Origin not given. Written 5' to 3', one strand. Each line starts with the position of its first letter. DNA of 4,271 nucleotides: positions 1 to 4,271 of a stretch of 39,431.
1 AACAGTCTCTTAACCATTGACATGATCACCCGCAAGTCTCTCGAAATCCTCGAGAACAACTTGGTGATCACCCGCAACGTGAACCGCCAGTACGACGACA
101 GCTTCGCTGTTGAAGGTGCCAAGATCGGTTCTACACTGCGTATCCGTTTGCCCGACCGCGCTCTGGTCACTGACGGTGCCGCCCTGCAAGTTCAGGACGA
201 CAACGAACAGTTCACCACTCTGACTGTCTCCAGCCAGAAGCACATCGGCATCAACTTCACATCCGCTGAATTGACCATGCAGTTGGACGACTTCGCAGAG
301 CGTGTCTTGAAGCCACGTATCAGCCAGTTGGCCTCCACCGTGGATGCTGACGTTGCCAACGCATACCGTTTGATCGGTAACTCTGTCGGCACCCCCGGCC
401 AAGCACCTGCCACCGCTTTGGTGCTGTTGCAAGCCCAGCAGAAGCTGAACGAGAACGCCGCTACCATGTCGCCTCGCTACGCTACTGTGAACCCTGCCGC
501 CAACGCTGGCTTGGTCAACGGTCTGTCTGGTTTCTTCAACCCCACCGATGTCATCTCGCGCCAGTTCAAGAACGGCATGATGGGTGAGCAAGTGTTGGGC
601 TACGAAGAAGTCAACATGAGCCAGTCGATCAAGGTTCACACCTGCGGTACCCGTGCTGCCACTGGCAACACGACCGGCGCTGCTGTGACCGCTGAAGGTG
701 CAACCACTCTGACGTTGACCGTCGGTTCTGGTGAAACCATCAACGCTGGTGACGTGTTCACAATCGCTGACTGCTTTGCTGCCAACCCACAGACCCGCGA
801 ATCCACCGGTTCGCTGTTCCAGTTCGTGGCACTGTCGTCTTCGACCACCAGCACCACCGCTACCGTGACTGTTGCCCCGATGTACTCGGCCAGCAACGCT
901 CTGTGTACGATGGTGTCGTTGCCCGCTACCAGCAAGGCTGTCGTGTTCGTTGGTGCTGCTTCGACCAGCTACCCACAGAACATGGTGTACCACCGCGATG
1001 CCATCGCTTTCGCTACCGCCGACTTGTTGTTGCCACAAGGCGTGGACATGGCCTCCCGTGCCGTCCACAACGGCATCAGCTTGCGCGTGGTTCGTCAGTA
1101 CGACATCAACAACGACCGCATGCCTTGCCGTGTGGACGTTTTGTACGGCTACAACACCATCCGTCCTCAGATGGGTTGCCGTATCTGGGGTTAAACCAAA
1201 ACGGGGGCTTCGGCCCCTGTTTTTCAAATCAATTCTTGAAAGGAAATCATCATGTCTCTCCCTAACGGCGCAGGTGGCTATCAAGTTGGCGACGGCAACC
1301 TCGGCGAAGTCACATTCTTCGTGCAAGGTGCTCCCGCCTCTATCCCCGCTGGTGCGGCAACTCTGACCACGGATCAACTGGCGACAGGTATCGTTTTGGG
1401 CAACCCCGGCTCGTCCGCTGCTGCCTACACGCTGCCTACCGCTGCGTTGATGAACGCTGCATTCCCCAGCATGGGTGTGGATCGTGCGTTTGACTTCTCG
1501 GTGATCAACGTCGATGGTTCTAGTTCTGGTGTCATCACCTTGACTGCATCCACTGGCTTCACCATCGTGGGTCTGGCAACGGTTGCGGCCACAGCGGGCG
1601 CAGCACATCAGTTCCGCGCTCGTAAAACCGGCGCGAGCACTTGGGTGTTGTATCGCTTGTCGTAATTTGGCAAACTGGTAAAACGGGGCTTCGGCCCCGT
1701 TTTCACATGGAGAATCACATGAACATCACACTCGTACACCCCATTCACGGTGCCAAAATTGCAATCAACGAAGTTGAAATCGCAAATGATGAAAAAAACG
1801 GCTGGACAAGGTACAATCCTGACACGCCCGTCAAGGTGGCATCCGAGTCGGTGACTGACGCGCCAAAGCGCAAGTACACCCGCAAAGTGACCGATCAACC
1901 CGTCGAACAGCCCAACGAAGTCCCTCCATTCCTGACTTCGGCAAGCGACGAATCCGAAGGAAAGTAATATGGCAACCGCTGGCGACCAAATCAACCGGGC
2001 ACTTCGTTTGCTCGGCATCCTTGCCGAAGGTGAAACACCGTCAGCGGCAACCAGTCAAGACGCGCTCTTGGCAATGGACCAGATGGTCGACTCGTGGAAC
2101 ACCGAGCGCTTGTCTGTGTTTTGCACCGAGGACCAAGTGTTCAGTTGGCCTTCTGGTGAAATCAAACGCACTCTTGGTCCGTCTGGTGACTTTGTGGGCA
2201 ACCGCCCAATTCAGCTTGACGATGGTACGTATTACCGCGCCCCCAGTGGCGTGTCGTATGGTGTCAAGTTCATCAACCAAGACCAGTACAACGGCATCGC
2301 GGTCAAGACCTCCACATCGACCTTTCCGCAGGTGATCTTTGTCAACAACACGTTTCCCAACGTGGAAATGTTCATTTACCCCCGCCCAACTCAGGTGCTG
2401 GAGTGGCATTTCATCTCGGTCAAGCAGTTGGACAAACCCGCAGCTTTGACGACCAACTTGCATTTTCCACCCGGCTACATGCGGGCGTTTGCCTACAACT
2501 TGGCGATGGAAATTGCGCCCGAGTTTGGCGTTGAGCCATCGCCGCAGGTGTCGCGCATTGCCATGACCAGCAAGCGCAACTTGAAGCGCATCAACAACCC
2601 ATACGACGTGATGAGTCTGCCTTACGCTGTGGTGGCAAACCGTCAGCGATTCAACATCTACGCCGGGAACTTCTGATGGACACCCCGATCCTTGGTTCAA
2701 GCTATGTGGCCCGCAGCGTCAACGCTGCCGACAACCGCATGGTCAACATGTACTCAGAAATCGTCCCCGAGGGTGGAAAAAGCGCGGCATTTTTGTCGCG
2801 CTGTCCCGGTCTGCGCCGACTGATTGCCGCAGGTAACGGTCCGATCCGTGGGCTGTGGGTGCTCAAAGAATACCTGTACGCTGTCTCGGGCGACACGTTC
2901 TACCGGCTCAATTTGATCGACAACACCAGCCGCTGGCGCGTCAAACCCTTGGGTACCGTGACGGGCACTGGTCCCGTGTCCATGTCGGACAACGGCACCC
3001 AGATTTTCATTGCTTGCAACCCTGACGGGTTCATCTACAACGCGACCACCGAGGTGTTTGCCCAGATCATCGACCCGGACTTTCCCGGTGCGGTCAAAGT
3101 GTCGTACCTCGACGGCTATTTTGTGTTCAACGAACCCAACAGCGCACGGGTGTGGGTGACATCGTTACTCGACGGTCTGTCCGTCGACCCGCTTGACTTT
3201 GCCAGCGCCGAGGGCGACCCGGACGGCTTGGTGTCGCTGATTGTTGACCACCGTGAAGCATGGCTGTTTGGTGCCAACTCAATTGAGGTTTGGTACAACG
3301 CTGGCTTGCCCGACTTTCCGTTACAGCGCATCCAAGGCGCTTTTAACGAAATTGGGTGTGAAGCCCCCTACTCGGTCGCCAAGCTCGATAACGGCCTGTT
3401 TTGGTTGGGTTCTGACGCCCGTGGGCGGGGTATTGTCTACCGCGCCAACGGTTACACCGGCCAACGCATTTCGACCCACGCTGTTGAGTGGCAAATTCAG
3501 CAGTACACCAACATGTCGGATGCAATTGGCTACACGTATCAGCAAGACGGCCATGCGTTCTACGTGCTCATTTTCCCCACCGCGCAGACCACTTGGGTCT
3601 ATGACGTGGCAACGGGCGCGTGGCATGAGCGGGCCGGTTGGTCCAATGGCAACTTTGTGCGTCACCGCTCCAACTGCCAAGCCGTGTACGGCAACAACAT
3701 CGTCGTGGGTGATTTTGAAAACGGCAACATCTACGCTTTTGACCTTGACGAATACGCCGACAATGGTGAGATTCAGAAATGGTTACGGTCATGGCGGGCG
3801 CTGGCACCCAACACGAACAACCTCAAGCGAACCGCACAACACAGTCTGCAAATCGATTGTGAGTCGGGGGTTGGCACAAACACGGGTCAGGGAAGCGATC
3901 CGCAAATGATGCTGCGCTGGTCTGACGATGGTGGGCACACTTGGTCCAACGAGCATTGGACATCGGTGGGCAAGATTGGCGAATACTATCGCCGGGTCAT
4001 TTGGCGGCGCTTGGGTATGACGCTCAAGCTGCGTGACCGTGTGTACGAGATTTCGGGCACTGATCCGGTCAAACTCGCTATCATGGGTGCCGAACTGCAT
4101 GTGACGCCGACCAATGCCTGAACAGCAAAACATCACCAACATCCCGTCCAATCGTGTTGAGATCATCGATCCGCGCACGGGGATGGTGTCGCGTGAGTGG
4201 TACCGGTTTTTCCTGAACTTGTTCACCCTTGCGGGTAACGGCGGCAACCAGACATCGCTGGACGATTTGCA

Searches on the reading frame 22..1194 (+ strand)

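Call 60: search_protein_families(library=phrogs, proteins=[window:22-1194:+], max_evalue=0.00001)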
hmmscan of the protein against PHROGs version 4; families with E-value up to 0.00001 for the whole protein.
window:22-1194:+ (390 aa): 1 family
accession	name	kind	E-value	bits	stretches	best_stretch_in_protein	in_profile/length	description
phrog_283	-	head and packaging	1.4e-70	239.6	1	1-390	11-383/385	major head protein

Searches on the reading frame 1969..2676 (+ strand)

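Call 60: search_protein_families(library=phrogs, proteins=[window:1969-2676:+], max_evalue=0.00001)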
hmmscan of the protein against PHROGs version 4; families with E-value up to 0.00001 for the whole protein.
window:1969-2676:+ (235 aa): 2 families
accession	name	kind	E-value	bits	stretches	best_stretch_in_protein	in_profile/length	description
phrog_12985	-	unknown function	4.5e-48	165.1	1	1-231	1-234/238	-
phrog_637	-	connector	1.7e-09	38.7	0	155-207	62-114/156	head-tail adaptor Ad3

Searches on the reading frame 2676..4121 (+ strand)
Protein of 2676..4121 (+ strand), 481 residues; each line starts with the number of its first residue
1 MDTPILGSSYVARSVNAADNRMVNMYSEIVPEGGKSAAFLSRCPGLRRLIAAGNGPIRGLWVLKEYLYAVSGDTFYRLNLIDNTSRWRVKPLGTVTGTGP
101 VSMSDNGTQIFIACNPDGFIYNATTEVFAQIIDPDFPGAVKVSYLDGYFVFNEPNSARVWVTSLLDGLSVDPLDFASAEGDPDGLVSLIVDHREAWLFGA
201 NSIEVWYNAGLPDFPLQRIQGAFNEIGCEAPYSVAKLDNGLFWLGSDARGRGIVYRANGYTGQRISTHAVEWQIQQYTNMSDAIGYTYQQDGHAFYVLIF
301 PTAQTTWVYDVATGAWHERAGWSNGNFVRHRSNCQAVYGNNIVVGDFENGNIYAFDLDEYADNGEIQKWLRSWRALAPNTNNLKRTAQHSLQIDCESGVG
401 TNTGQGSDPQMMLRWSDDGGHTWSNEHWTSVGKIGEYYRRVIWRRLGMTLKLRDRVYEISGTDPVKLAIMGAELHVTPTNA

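Call 60: search_protein_families(library=phrogs, proteins=[window:2676-4121:+], max_evalue=0.00001)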
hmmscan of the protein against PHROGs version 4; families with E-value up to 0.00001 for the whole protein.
window:2676-4121:+ (481 aa): 2 families
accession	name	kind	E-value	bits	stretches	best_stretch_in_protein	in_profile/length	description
phrog_578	-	connector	6e-131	438.3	1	3-479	6-472/486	head closure Hc3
phrog_19101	-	unknown function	7e-10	38.9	1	408-480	525-594/595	-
